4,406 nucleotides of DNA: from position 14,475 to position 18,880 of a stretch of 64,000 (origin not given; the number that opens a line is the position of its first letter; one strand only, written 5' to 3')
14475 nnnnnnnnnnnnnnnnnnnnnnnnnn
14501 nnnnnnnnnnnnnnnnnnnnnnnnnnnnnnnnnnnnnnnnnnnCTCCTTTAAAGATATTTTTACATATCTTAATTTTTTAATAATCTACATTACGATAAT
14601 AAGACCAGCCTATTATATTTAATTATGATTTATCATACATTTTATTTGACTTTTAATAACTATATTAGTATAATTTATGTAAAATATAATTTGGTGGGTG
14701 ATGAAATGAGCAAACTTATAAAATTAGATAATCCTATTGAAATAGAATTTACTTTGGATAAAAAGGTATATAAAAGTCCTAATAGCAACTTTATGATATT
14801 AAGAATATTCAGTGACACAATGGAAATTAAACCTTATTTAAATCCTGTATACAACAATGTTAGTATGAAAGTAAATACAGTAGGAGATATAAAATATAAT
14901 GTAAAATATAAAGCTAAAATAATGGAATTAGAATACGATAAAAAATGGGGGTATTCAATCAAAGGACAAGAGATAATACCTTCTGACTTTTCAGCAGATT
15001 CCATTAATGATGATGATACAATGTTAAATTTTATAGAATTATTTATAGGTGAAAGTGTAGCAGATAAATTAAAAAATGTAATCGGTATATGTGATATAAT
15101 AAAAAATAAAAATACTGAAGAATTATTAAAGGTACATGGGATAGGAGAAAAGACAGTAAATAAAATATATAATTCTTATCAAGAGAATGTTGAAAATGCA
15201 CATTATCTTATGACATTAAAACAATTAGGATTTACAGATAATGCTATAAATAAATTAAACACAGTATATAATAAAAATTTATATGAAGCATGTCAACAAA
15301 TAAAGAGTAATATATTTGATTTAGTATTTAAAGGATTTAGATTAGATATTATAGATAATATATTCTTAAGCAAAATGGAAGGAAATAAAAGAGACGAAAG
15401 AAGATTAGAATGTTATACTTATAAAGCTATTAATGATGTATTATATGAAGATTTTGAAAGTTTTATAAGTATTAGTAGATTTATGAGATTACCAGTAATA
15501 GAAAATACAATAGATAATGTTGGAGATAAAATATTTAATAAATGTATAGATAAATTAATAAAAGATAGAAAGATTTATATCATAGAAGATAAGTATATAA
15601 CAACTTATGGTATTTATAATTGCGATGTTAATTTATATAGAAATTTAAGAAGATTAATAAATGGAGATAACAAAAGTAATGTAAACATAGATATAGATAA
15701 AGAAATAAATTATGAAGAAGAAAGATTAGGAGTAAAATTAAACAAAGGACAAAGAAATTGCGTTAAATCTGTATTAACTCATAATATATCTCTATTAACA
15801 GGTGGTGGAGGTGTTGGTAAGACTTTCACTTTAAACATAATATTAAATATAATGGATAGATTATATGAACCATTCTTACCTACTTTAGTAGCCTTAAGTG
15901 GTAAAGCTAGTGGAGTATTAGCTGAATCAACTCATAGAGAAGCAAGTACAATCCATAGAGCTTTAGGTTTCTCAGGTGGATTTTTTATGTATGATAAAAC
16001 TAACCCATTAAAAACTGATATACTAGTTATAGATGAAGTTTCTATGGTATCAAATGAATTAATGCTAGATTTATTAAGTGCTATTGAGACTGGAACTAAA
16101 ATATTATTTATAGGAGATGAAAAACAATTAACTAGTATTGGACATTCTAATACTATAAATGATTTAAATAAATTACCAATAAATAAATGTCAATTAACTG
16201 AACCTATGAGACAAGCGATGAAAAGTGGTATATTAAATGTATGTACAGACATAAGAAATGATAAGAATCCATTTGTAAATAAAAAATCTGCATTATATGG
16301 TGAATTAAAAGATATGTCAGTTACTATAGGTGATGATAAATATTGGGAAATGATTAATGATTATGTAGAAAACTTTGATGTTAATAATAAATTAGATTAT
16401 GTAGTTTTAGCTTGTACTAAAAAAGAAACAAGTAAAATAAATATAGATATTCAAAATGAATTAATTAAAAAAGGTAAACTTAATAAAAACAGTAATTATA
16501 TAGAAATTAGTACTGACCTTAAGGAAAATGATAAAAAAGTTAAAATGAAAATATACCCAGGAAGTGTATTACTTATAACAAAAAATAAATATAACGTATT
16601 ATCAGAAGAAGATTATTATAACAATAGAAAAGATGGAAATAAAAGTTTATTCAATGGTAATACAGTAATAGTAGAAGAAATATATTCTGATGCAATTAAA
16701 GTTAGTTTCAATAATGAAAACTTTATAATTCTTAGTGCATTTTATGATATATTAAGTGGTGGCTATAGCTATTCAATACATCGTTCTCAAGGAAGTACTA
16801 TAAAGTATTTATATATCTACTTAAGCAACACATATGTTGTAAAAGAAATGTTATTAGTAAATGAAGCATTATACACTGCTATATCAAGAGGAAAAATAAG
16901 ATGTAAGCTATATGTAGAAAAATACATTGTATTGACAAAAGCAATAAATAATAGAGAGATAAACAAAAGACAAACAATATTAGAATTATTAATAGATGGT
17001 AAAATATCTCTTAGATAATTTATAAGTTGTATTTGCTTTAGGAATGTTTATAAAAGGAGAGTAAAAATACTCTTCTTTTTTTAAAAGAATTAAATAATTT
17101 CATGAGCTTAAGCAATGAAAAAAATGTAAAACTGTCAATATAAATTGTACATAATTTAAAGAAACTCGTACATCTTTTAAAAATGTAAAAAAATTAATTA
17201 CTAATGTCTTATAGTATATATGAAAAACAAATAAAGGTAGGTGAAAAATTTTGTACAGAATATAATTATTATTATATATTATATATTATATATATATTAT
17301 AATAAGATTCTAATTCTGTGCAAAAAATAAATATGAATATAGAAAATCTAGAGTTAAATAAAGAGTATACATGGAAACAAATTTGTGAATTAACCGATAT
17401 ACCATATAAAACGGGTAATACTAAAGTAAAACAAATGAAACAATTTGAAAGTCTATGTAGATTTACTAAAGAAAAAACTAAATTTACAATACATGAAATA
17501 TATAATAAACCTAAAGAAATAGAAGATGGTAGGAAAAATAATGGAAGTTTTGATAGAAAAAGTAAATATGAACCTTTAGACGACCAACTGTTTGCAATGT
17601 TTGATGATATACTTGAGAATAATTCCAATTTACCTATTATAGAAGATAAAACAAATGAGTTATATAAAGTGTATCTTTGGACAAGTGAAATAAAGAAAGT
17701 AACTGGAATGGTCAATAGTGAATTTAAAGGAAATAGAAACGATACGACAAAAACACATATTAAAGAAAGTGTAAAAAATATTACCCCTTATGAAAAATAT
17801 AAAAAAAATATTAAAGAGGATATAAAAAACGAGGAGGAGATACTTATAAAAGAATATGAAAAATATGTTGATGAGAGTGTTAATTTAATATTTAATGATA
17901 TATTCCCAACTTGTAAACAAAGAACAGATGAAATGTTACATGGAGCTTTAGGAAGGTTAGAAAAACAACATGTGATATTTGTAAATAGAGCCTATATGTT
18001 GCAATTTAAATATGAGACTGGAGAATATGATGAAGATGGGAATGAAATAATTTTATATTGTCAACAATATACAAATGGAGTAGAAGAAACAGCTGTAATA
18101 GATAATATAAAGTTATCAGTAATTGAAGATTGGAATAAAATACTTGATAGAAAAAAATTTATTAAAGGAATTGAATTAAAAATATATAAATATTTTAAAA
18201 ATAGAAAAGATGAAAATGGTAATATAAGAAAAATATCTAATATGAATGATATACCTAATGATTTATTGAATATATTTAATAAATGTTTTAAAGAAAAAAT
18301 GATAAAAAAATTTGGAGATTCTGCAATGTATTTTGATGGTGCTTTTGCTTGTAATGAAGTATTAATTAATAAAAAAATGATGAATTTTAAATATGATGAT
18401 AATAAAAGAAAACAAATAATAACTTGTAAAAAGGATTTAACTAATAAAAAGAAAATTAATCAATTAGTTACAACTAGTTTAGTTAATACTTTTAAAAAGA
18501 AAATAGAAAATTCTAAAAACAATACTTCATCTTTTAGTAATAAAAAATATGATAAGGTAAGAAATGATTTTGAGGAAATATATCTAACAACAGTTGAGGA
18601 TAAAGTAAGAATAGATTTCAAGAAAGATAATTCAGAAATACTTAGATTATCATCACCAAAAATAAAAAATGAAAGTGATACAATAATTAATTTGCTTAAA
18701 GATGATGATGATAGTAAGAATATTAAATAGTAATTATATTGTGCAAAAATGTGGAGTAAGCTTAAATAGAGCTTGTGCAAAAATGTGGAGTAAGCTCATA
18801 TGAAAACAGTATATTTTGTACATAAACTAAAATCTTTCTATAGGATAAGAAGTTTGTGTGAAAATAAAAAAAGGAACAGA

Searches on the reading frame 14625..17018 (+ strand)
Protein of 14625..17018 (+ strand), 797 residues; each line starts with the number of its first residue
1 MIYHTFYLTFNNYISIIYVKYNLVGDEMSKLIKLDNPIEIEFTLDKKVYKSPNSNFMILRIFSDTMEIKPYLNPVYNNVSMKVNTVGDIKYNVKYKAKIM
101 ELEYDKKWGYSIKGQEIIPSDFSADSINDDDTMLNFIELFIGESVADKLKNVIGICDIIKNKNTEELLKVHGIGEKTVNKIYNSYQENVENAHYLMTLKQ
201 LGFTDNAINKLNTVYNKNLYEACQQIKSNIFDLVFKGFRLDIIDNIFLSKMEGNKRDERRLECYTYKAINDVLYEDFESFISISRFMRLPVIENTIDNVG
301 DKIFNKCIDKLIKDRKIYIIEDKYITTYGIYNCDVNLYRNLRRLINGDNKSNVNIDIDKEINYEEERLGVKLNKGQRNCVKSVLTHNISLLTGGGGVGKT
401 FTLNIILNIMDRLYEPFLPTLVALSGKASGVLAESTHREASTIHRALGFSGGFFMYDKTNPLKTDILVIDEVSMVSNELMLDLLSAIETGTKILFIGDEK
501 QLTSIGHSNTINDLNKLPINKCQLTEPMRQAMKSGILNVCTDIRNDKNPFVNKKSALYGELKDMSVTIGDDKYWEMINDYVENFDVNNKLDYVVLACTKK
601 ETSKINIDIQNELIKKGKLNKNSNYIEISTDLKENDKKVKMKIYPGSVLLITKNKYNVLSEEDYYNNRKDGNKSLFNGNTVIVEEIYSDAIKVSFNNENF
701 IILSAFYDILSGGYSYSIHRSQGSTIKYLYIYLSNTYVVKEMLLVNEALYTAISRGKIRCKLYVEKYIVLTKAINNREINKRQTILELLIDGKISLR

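Call 11: search_protein_families(library=pfam, proteins=[window:14625-17018:+], max_evalue=0.01)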
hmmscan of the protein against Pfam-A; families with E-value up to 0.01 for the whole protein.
window:14625-17018:+ (797 aa): 9 families
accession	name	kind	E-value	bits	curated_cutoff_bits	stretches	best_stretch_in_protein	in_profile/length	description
PF13245.12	AAA_19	-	6.3e-32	111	25.1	1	376-506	1-133/134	AAA domain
PF13604.12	AAA_30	-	2.9e-30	105.9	27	1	371-549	1-174/191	AAA domain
PF13086.12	AAA_11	-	2.3e-06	28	27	0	371-410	1-41/257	AAA domain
PF14490.11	HHH_RecD2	-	3.6e-06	27.2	27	1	192-271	6-83/92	ATP-dependent RecD2 DNA helicase HHH domain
PF00633.29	HHH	-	4.9e-05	23.4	24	1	160-182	6-28/30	Helix-hairpin-helix motif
PF01443.25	Viral_helicase1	-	7e-05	23.2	21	0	392-508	4-103/228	Viral superfamily 1 RNA helicase core domain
PF14520.12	HHH_5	-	0.00012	22.9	27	1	141-183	10-53/57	Helix-hairpin-helix domain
PF13538.12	UvrD_C_2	-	0.00037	20.7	27.4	1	713-760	2-49/52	UvrD-like helicase C-terminal domain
PF12826.13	HHH_2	-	0.0012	19.4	27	1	140-187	10-57/64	Helix-hairpin-helix motif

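Call 12: search_protein_families(library=phrogs, proteins=[window:14625-17018:+], max_evalue=0.001)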
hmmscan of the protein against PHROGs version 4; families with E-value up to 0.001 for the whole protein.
window:14625-17018:+ (797 aa): 3 families
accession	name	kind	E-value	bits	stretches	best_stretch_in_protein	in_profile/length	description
phrog_4412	-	DNA, RNA and nucleotide metabolism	5.1e-98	330.3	1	35-791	5-739/743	exonuclease V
phrog_325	-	DNA, RNA and nucleotide metabolism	3.9e-54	185.3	1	341-772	439-876/986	Dda-like helicase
phrog_170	-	other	7.2e-05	23.3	0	465-515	192-244/323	PhoH-like phosphate starvation-inducible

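Call 15: search_dna_similar(query=window:14625-17018:+, collection=phages, mode=protein, max_rows=15)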
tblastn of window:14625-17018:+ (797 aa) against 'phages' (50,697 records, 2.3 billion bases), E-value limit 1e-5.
Records with a match: 1330; places in all: 1331; records where one place covers at least 80% of the query: 56.
Best place of each record, by identity: <60% 1330.
By first word of the organism name: Escherichia 557; Klebsiella 127; Pseudomonas 94; Shigella 76; Acinetobacter 48; Enterobacteria 43; Bacillus 35; Vibrio 31; Yersinia 28; Bacteriophage 27; and 51 more.
By host as written in the record: Escherichia coli 224; - 166; Klebsiella pneumoniae 59; Pseudomonas aeruginosa 35; Escherichia coli O157:H7 25; Escherichia coli B 24; Shigella sp. 21; Lactococcus lactis 17; and 349 more.
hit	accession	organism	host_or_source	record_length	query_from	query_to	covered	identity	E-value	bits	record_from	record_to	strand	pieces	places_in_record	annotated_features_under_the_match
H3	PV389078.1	Mammaliicoccus phage phi36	Mammaliicoccus sciuri Dog036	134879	46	790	93%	28.3%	4e-39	163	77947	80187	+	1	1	exonuclease V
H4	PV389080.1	Mammaliicoccus phage phi127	Mammaliicoccus sciuri Dog127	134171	39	765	91%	28.3%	4e-40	166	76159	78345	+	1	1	exonuclease V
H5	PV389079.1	Mammaliicoccus phage phi116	Mammaliicoccus sciuri Dog116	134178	39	765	91%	28.3%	4e-40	166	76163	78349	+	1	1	exonuclease V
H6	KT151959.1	Brevibacillus phage Sundance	Brevibacillus laterosporus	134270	36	790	95%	26.8%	1e-34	149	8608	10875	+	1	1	putative RecD/TraA family helicase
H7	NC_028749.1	Brevibacillus phage Sundance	Brevibacillus laterosporus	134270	36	790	95%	26.8%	1e-34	149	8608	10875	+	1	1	exonuclease V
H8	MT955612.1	Staphylococcus phage SPbeta-like 2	Staphylococcus haemolyticus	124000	5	769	96%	26.1%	7e-34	146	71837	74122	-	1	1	ATP-dependent RecD-like DNA helicase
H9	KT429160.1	Staphylococcus phage SPbeta-like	Staphylococcus epidermidis 36-1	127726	5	769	96%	26.1%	7e-34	146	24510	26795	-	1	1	recD2: ATP-dependent RecD-like DNA helicase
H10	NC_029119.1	Staphylococcus phage SPbeta-like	Staphylococcus epidermidis 36-1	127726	5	769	96%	26.1%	7e-34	146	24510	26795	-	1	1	recD2: exonuclease V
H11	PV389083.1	Mammaliicoccus phage phi6255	Mammaliicoccus sciuri IVB6255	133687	41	765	91%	27.3%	1e-39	165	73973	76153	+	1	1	exonuclease V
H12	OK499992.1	Bacillus phage vB_BanS_Nate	Bacillus anthracis Sterne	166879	38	757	90%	26.9%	1e-24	117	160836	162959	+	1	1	RecD-like DNA helicase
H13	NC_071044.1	Bacillus phage vB_BanS_Nate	Bacillus anthracis Sterne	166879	38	757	90%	26.9%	1e-24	117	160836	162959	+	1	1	Dda-like helicase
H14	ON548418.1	Bacillus phage vB_BanS-Thrax2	Bacillus anthracis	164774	38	757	90%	26.7%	9e-23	111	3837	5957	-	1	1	RecD-like DNA helicase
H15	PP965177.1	Bacillus phage KoopaTroopa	Bacillus thuringiensis serovar kurstaki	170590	38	757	90%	26.6%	8e-24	114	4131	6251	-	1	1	RecD-like DNA helicase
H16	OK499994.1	Bacillus phage vB_BanS_Skywalker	Bacillus anthracis Sterne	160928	38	757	90%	26.6%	2e-24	116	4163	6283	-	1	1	RecD-like DNA helicase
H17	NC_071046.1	Bacillus phage vB_BanS_Skywalker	Bacillus anthracis Sterne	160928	38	757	90%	26.6%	2e-24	116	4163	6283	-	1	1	Dda-like helicase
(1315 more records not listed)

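Call 106: search_dna_similar(query=window:14625-17018:+, collection=plasmids, mode=protein, max_rows=15, max_evalue=1e-20)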
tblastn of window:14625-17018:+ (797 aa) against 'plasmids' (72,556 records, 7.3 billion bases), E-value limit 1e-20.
Records with a match: 257; places in all: 272; records where one place covers at least 80% of the query: 142.
Best place of each record, by identity: <60% 257.
By first word of the organism name: Piscirickettsia 82; Bradyrhizobium 31; Nostoc 21; Acetobacter 13; Clostridium 12; Roseomonas 8; Bacillus 6; Azospirillum 6; Arsenophonus 5; Microvirga 5; and 45 more.
By predicted mobility (MOB-suite, as given by PLSDB): non-mobilizable 148; mobilizable 59; conjugative 50.
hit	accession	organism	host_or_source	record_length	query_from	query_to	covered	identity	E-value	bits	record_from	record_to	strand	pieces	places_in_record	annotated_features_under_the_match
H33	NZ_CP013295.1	Clostridium botulinum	Microbial isolate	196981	32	791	95%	28.1%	2e-46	187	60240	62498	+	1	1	AAA family ATPase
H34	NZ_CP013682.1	Clostridium botulinum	Microbial isolate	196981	32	791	95%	28.1%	2e-46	187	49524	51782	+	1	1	AAA family ATPase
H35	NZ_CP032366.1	Bacillus wiedmannii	Alvinocaris longirostris,gills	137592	72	786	90%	27.7%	6e-36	154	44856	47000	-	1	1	AAA family ATPase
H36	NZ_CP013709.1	Clostridium botulinum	Microbial isolate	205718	157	794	80%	30.3%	2e-44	181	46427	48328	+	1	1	AAA family ATPase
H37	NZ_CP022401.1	Clostridium botulinum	soil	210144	157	794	80%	30.3%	2e-44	181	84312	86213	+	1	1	AAA family ATPase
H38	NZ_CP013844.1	Clostridium botulinum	Microbial isolate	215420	157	794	80%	30.3%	2e-44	181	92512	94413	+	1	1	AAA family ATPase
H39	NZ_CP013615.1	Clostridium perfringens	canine,Pure culture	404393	86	757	84%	28.1%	1e-30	137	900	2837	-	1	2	AAA family ATPase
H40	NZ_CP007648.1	Ligilactobacillus salivarius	swine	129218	105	774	84%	28.2%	1e-39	166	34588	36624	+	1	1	AAA family ATPase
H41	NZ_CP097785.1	Bacillus velezensis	Cell culture,Rizosphere soil sample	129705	129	793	83%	26.9%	2e-37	159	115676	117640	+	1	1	AAA family ATPase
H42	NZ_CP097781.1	Bacillus velezensis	Cell culture,Rizosphere soil sample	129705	129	793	83%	26.9%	2e-37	159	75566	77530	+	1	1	AAA family ATPase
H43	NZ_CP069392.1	Bacillus velezensis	cell culture,saltpan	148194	129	786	83%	26.9%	8e-37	157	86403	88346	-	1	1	AAA family ATPase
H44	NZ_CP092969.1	Methylocystis parvus OBBP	Bacterial Monoculture,Mud, soil or ...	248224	141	787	81%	26.8%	1e-37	160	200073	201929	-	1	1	ATP-dependent RecD-like DNA helicase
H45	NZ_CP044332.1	Methylocystis parvus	-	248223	141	787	81%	26.8%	1e-37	160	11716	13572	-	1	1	ATP-dependent RecD-like DNA helicase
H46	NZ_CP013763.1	Piscirickettsia salmonis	Salmo salar,liver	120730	141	788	81%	26.2%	4e-34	149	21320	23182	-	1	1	ATP-dependent RecD-like DNA helicase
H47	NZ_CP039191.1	Piscirickettsia salmonis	Salmo salar,cell culture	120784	141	788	81%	26.2%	4e-34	149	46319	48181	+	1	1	ATP-dependent RecD-like DNA helicase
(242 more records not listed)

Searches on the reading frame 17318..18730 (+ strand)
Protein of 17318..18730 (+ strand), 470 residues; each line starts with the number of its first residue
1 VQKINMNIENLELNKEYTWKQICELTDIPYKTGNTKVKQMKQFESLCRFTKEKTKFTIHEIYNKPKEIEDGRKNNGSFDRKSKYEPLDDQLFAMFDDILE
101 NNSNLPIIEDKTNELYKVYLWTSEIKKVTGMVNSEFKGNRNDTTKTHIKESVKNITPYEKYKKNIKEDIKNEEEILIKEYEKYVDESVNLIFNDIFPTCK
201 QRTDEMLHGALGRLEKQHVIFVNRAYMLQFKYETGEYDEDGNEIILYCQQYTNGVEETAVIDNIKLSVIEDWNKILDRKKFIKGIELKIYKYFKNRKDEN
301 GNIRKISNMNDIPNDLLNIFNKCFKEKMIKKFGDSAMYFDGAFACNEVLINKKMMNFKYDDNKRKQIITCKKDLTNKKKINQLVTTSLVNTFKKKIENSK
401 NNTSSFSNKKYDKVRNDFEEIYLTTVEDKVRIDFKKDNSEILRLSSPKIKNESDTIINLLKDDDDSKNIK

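Call 11: search_protein_families(library=pfam, proteins=[window:17318-18730:+], max_evalue=0.01)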
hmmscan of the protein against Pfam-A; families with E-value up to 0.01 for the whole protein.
window:17318-18730:+ (470 aa): 0 families

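Call 12: search_protein_families(library=phrogs, proteins=[window:17318-18730:+], max_evalue=0.001)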
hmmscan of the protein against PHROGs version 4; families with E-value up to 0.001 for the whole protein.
window:17318-18730:+ (470 aa): 0 families

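Call 104: search_solved_structures(query=window:17318-18730:+, max_evalue=1)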
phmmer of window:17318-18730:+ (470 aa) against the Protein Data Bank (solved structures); distinct sequences matched with E-value up to 1: 4.
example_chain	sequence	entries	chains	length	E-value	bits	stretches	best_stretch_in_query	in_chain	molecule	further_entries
7ah0_A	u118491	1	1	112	0.0025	20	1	52-120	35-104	4D2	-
8ccr_A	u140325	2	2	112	0.0047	19.1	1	52-120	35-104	4D2 (mutant T19D)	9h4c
9i38_A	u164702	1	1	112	0.0082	18.3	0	80-127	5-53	m4D2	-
3f40_A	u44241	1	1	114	0.29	13.2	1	186-254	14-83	uncharacterized NTF2-like protein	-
